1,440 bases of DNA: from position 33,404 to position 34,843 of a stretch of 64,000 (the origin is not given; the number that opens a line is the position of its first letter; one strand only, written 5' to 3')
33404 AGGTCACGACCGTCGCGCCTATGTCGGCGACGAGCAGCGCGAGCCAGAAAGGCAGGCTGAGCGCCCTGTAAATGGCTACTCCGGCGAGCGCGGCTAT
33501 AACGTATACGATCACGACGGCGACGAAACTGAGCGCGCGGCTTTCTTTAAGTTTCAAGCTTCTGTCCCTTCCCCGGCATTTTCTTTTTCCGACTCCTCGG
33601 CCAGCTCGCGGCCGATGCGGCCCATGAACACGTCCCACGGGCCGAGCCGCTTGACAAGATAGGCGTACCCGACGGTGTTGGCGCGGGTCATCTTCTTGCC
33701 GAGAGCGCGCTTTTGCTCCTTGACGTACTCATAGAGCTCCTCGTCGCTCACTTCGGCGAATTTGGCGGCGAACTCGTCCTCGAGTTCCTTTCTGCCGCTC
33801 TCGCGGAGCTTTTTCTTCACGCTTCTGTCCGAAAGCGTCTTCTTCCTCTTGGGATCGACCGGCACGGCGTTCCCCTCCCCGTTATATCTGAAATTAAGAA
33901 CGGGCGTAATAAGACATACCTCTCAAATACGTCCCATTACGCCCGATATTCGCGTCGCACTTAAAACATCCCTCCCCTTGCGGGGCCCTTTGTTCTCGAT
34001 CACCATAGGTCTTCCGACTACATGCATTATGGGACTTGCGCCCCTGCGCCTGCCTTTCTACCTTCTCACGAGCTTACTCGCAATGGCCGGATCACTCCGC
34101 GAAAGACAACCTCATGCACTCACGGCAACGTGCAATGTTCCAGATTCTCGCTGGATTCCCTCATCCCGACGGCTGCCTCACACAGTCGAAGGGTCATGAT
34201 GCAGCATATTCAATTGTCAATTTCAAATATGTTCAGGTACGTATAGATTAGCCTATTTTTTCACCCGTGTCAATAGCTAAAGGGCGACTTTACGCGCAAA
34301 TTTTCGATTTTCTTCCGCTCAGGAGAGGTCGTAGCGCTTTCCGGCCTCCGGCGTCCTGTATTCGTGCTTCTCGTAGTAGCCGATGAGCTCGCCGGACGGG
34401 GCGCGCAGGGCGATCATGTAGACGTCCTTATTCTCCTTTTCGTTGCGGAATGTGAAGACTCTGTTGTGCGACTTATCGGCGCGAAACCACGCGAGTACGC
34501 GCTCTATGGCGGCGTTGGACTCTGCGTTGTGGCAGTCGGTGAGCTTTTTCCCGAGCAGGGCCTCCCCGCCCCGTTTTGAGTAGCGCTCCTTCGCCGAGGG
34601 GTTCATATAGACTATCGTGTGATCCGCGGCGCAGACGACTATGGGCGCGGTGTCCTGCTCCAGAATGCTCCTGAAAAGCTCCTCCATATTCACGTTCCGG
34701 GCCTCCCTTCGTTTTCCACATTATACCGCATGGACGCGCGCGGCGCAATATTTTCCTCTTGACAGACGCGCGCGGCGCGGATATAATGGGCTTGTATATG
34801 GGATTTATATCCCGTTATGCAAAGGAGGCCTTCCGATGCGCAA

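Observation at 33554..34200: Cobalamin riboswitch controlling a non-canonical operon (small charged protein + DUF1295 membrane enzyme)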

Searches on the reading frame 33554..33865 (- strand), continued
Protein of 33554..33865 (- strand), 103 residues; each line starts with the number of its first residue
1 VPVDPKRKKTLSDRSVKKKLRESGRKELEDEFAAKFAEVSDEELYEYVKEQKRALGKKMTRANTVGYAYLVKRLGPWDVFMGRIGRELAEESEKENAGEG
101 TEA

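Call 64: predict_structure(alignment_id=A6)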
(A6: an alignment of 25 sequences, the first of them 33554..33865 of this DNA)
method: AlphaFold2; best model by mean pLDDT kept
length: 103 residues; sequences in the alignment: 25
mean_pLDDT: 71.1   pTM: 0.51
mean pLDDT of the five models: 71.1, 70.9, 70.8, 65.9, 62.1
residues with pLDDT >= 90: 0; 70-90: 65; 50-70: 31; < 50: 7
segments of 3 or more residues with pLDDT < 50: 100-103
pLDDT, mean of each block of 10 residues (from residue 1): 53 55 68 84 84 75 76 84 83 60 38
secondary structure, 60 per line:
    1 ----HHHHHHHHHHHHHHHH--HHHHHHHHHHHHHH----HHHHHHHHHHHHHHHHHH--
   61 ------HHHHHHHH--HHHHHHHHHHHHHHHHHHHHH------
elements in order: H5-20 H23-36 H41-58 H67-74 H77-97
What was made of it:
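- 33554..33865 (-): Small ORF of 103 aa: basic, all-helical, with an acidic tail. It is a divergent single-copy relative of the HNH_repeat (PF18780) superfamily and the conserved cargo of the riboswitch. The AF2 model has pLDDT 71 and five helices (call 64).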

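Call 67: fold_search(model_id=the predicted structure, library=pdb)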
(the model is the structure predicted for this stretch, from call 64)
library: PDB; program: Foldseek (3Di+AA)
matches with E <= 10: 5; with E <= 0.001: 0
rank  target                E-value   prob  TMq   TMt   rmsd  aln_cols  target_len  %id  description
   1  3fwc_H                7.7e+00  0.04  0.26  0.29  17.1        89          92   16  Sac3:Sus1:Cdc31 complex (released 2009-04-14)
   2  4dhx_E                8.1e+00  0.02  0.17  0.18  16.0        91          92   14  ENY2:GANP complex (released 2012-06-13)
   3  6vfi_A                9.2e+00  0.05  0.29  0.18   7.7        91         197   21  De novo designed octahedral nanoparticle O43_dn18 (released 2020-08-12)
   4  9a5j_A                9.7e+00  0.04  0.29  0.08  10.8        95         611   14  Integrative model of DNAK-GUDB by crosslinking MS and deep learning (released 2024-09-18)
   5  3kik_B                9.7e+00  0.03  0.27  0.29  16.1        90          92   16  Sgf11:Sus1 complex (released 2009-12-08)

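Call 69: search_protein_families(library=pfam, proteins=[L091:5487-7082:+, L092:4678-6333:+, L098:4611-8105:+, L095:4774-8286:+, L106:642-3644:+, L104:3-1097:+, L104:2071-2967:+, L092:1657-2685:+], max_evalue=0.01)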
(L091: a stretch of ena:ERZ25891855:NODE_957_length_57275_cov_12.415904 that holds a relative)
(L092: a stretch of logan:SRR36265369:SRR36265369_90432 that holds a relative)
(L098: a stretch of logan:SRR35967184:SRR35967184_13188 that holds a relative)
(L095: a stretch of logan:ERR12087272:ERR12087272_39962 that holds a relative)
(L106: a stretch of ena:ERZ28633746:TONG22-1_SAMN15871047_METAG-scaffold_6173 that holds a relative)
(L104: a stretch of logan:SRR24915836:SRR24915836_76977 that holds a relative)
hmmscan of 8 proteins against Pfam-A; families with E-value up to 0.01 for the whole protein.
L091:5487-7082:+ (531 aa): 1 family
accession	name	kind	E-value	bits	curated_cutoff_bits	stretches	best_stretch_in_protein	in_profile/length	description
PF07495.19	Y_Y_Y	-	0.0062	16.8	26.6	0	69-102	16-50/65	Y_Y_Y domain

L092:4678-6333:+ (551 aa): 0 families

L098:4611-8105:+ (1164 aa): 1 family
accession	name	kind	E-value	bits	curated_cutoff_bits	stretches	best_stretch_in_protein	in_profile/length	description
PF00404.24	Dockerin_1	-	0.0003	21.4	22.9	1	1101-1133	1-33/57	Dockerin type I domain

L095:4774-8286:+ (1171 aa): 2 families
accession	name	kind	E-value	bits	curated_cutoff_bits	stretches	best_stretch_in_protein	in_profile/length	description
PF07581.17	Glug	-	2.8e-07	30.9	20.5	1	252-274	5-27/28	The GLUG motif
PF05342.19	Peptidase_M26_N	-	0.0019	17.9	27.7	0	447-513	188-248/250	M26 IgA1-specific Metallo-endopeptidase N-terminal region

L106:642-3644:+ (1001 aa): 1 family
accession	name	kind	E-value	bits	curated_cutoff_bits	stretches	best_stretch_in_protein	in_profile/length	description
PF19813.4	DUF6296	-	0.0073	16.7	27.2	0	407-453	5-51/78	Family of unknown function (DUF6296)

L104:3-1097:+ (364 aa): 2 families
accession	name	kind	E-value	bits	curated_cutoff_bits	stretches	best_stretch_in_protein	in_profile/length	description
PF07486.17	Hydrolase_2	-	1.2e-13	52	27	1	270-361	1-100/100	Cell Wall Hydrolase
PF13529.12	Peptidase_C39_2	-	6.1e-13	50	24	1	67-192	2-143/143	Peptidase_C39 like family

L104:2071-2967:+ (298 aa): 0 families

L092:1657-2685:+ (342 aa): 1 family
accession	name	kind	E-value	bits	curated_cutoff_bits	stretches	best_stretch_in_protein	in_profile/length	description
PF18780.6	HNH_repeat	-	1.9e-33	115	26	4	58-107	1-53/54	Homing endonuclease associated repeat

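Call 71: fold_search(model_id=the predicted structure, library=viral)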
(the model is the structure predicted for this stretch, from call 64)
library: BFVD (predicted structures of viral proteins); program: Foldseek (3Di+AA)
matches with E <= 10: 18; with E <= 0.001: 0
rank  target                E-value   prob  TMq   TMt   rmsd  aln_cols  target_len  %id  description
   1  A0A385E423            2.3e+00  0.10  0.28  0.18  11.0        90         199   22  (no name in the UniProt tables at hand)
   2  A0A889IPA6            3.5e+00  0.05  0.22  0.23  16.4        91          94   15  (no name in the UniProt tables at hand)
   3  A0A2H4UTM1            4.2e+00  0.05  0.25  0.04  21.2       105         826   17  Chaperone Hsp70/DnaK [Bodo saltans virus]
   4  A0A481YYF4            4.4e+00  0.05  0.22  0.25  16.0        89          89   18  Uncharacterized protein [Marseillevirus LCMAC201]
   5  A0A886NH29            4.7e+00  0.02  0.16  0.11  10.0        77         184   17  (no name in the UniProt tables at hand)
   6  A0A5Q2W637            5.3e+00  0.06  0.25  0.15  12.9        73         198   11  (no name in the UniProt tables at hand)
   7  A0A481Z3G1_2          5.3e+00  0.04  0.25  0.05  13.4       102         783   16  DNA-directed RNA polymerase [Pithovirus LCPAC001]
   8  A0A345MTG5            6.3e+00  0.06  0.27  0.28   9.9        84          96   15  (no name in the UniProt tables at hand)
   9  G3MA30                7.1e+00  0.05  0.29  0.15   8.7        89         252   18  Gp289 [Bacillus phage G]
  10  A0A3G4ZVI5            7.1e+00  0.03  0.24  0.05  14.9       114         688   14  Uncharacterized protein [Edafosvirus sp.]
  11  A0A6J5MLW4            7.6e+00  0.04  0.29  0.28  12.9       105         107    8  Uncharacterized protein [uncultured Caudovirales phage]
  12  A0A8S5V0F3            8.5e+00  0.06  0.34  0.31   8.8        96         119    8  Uncharacterized protein [Siphoviridae sp. ctBeL15]
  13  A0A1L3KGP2            8.5e+00  0.02  0.25  0.10  13.2       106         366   18  (no name in the UniProt tables at hand)
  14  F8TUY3                8.5e+00  0.02  0.22  0.07  20.6       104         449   13  (no name in the UniProt tables at hand)
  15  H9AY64                9.0e+00  0.04  0.28  0.29  10.0        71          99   17  Polyprotein (Fragment) [Tick-borne encephalitis virus]
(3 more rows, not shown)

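Call 73: list_cluster_members(proteins=[P0281, P0129, P0276, P0278, P0289, P0166, P0137, P0274, P0125, P0126])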
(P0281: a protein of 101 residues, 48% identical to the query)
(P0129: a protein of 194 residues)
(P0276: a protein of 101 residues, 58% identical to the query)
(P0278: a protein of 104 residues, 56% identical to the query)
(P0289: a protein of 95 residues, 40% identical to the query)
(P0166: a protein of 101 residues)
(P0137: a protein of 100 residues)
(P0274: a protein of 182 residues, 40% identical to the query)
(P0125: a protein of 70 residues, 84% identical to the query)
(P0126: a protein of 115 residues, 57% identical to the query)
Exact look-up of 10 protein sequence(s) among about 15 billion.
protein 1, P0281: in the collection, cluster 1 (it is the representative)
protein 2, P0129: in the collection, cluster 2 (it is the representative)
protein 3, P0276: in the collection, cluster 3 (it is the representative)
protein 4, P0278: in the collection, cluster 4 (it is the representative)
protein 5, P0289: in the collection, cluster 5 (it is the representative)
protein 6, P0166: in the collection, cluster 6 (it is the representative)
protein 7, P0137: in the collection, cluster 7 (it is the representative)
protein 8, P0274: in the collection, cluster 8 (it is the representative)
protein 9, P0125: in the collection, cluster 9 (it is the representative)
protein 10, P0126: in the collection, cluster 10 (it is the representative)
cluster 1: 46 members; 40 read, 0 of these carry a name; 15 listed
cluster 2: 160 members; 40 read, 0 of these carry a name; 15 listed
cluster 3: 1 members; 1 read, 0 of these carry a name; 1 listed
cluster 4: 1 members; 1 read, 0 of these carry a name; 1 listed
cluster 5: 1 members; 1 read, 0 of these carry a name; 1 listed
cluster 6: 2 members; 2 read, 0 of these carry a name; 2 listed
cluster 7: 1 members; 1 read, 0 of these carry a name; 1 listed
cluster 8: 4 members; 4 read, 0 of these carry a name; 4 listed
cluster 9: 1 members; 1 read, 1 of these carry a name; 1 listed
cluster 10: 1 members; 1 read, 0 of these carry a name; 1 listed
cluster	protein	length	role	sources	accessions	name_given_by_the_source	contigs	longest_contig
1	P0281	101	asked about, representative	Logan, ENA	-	-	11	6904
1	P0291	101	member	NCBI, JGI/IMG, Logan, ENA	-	-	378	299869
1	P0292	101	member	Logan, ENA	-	-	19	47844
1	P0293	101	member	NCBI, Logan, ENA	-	-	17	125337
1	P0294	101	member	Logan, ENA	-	-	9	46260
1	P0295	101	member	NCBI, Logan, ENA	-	-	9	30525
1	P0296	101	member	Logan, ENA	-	-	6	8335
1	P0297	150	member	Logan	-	-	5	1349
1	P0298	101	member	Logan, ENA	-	-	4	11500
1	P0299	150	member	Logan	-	-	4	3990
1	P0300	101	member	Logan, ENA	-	-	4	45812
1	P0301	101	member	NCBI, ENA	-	-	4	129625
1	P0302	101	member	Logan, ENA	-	-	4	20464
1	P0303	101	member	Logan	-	-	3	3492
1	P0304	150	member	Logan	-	-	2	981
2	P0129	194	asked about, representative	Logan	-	-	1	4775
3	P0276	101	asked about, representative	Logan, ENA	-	-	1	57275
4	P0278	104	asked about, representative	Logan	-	-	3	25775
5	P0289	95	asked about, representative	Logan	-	-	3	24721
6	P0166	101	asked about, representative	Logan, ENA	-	-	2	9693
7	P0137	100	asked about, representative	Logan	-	-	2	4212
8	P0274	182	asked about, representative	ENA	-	-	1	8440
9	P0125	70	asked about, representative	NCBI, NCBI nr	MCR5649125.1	MAG: hypothetical protein K6F67_06295, partial [Oscillospiraceae bacterium] | hypothetical protein [Oscillospiraceae bacterium]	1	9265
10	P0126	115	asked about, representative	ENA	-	-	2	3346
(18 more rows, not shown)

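Call 81: find_related_loci(query=A7, collection=viral_contigs, flank=3000)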
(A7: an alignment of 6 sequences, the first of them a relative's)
Query A7 (95 aa) in viral_contigs; peptide patterns used: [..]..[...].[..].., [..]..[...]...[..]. (x = any residue, [..] = any of these).
15 stretches matched a pattern, but none encodes a relative of the query by tblastn (E <= 1e-3).

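Call 83: search_solved_structures(query=L092:1657-2685:+, max_evalue=1, show_alignments=1)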
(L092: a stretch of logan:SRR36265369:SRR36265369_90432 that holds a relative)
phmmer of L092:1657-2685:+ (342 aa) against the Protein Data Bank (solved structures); distinct sequences matched with E-value up to 1: 0.

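Call 84: search_protein_families(library=phrogs, proteins=[window:33554-33865:-, P0281, P0289, P0137, P0276], max_evalue=0.01)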
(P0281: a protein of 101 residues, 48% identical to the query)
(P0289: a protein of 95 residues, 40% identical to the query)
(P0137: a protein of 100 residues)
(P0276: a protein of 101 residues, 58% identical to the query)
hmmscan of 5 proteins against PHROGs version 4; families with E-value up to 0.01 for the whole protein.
window:33554-33865:- (103 aa): 1 family
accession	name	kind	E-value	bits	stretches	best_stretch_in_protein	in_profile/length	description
phrog_2664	-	unknown function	0.0036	18.1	1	26-58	16-51/54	-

P0281 (101 aa): 0 families

P0289 (95 aa): 0 families

P0137 (100 aa): 0 families

P0276 (101 aa): 0 families

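Call 85: search_protein_families(library=pfam, proteins=[P0142, P0168, P0150, P0153, P0163, P0164, P0174, P0180, P0225, P0244], max_evalue=0.001)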
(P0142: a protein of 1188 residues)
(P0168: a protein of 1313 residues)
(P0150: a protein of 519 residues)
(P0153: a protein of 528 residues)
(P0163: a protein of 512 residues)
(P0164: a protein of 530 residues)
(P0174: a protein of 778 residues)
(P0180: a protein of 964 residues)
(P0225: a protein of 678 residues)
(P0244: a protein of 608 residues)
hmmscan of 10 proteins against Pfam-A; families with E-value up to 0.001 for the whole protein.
P0142 (1188 aa): 6 families
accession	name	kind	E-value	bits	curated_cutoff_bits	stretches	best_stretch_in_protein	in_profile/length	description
PF18780.6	HNH_repeat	-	0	1036.4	26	20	1007-1054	2-54/54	Homing endonuclease associated repeat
PF07700.20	HNOB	-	4.7e-07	30.3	25.5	0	337-394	21-77/163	Haem-NO-binding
PF05853.18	BKACE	-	1.3e-06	28.4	24.8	0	530-558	233-262/274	beta-keto acid cleavage enzyme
PF20127.4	DUF6517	-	2.5e-06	28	23.9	0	474-504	87-117/187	Family of unknown function (DUF6517)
PF12625.12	Arabinose_bd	-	4.1e-06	27.5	27.6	0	809-847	5-43/185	Arabinose-binding domain of AraC transcription regulator, N-term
PF01303.22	Egg_lysin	-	7.6e-05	23.2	27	0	531-596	42-111/121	Egg lysin (Sperm-lysin)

P0168 (1313 aa): 3 families
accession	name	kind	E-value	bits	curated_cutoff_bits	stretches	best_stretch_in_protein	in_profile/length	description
PF18780.6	HNH_repeat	-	0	1094.5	26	22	673-719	2-53/54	Homing endonuclease associated repeat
PF12625.12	Arabinose_bd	-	4.3e-15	56.7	27.6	0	1007-1045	6-44/185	Arabinose-binding domain of AraC transcription regulator, N-term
PF07700.20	HNOB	-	1.1e-10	42.1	25.5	0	110-151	21-62/163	Haem-NO-binding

P0150 (519 aa): 1 family
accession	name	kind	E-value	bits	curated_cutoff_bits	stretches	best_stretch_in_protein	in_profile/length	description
PF18780.6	HNH_repeat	-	9.7e-29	99.9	26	3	135-180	3-53/54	Homing endonuclease associated repeat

P0153 (528 aa): 1 family
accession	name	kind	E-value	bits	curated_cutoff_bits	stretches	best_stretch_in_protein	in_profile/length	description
PF18780.6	HNH_repeat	-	2.1e-34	118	26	3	31-79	1-54/54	Homing endonuclease associated repeat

P0163 (512 aa): 1 family
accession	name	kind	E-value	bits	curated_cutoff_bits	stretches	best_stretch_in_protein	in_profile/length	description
PF18780.6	HNH_repeat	-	1.5e-32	112.2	26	3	128-174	2-53/54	Homing endonuclease associated repeat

P0164 (530 aa): 2 families
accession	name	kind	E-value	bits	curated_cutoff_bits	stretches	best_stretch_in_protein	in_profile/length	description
PF18780.6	HNH_repeat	-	1.6e-145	473.9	26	9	457-504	1-53/54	Homing endonuclease associated repeat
PF10281.14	Ish1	-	0.00079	20.2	26.6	0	2-21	17-36/37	Putative nuclear envelope organisation protein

P0174 (778 aa): 3 families
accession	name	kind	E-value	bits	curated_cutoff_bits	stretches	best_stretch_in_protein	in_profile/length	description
PF18780.6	HNH_repeat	-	9.7e-201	650.7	26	13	12-62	1-54/54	Homing endonuclease associated repeat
PF07700.20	HNOB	-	1.5e-07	32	25.5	0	109-150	21-62/163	Haem-NO-binding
PF12625.12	Arabinose_bd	-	3.9e-06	27.5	27.6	0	523-561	5-43/185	Arabinose-binding domain of AraC transcription regulator, N-term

P0180 (964 aa): 6 families
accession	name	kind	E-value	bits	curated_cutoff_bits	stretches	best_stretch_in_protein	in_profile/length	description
PF18780.6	HNH_repeat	-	2.8e-264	854.2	26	17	125-173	1-54/54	Homing endonuclease associated repeat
PF05853.18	BKACE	-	2.6e-05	24.2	24.8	0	175-203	236-264/274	beta-keto acid cleavage enzyme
PF07700.20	HNOB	-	0.00011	22.6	25.5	0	600-666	19-89/163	Haem-NO-binding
PF13444.12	Acetyltransf_5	-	0.00014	22.9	22.4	0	131-157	72-98/102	Acetyltransferase (GNAT) domain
PF03885.18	DUF327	-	0.00015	22.2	25.8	0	344-411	43-113/143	Protein of unknown function (DUF327)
PF20127.4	DUF6517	-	0.00057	20.4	23.9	0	384-431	80-127/187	Family of unknown function (DUF6517)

P0225 (678 aa): 5 families
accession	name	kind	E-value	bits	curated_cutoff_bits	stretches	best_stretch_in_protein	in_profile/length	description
PF18780.6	HNH_repeat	-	8.2e-181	586.9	26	12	570-618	1-54/54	Homing endonuclease associated repeat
PF07700.20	HNOB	-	1.7e-05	25.2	25.5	0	608-647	21-60/163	Haem-NO-binding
PF02662.21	FlpD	-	3.3e-05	24.3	22.3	0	426-462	73-109/123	Methyl-viologen-reducing hydrogenase, delta subunit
PF13355.12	ARC6-like_IMS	-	0.00017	22.5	22.8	0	563-634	21-92/117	ARC6-like, IMS domain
PF13444.12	Acetyltransf_5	-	0.00079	20.5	22.4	0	55-81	70-96/102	Acetyltransferase (GNAT) domain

P0244 (608 aa): 4 families
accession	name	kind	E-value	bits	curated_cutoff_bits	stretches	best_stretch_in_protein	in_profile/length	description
PF18780.6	HNH_repeat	-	4.8e-148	482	26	10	345-393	1-54/54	Homing endonuclease associated repeat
PF16761.10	Clr2_transil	-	0.0001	23.5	27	0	72-107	12-47/68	Transcription-silencing protein, cryptic loci regulator Clr2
PF10281.14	Ish1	-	0.00015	22.5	26.6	0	50-74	11-35/37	Putative nuclear envelope organisation protein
PF06627.17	DUF1153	-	0.0007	20.1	23.5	0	243-273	45-75/87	Protein of unknown function (DUF1153)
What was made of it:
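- Tried and rejected: The long relatives are pure HNH_repeat arrays with no informative partner domain (call 85).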

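Call 86: search_dna_similar(query=window:33554-33865:-, collection=plasmids, mode=protein, max_evalue=0.001, max_rows=10)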
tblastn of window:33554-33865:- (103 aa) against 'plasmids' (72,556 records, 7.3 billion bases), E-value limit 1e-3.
No match.

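Call 87: search_dna_similar(query=window:33554-33865:-, collection=phages, mode=protein, max_evalue=0.001, max_rows=10)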
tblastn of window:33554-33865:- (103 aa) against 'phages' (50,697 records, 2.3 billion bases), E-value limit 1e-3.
No match.
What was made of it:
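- There are no homologues in 50,697 phage records, 72,556 plasmid records or IMG/VR viral contigs (calls 81, 86, 87) and no PHROG match above noise (call 84).
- Tried and rejected: Mobile-element origin. tblastn found no hits in phage or plasmid collections (calls 86, 87).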

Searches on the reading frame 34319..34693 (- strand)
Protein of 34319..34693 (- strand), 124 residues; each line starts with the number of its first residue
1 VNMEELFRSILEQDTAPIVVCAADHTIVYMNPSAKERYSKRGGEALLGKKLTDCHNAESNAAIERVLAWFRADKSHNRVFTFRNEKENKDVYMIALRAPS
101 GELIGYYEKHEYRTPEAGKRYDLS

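Call 4: search_protein_families(library=pfam, proteins=[window:34319-34693:-], max_evalue=0.01)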
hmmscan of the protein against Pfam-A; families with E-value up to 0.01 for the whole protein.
window:34319-34693:- (124 aa): 4 families
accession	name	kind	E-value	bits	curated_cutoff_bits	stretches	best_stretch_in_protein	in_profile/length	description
PF08448.16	PAS_4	-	2e-07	31.7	23.1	1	11-107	1-99/110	PAS fold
PF13426.13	PAS_9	-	3.3e-07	31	27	1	17-97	3-85/103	PAS domain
PF00989.32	PAS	-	5.6e-05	23.6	22.6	1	6-93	2-89/113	PAS fold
PF13596.12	PAS_10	-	0.00012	23.1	22.1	1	23-107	17-99/106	PAS domain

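Call 5: search_protein_families(library=ncbifam, proteins=[window:34319-34693:-], max_evalue=0.01)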
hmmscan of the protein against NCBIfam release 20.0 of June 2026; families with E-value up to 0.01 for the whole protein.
window:34319-34693:- (124 aa): 2 families
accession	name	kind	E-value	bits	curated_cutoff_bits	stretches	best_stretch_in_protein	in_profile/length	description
TIGR00229.1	sensory_box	domain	0.00023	21.3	22.9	1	3-68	3-67/126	PAS domain S-box protein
TIGR02040.1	PpsR-CrtJ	equivalog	0.00077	18.6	275.4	1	2-97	130-226/442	transcriptional regulator PpsR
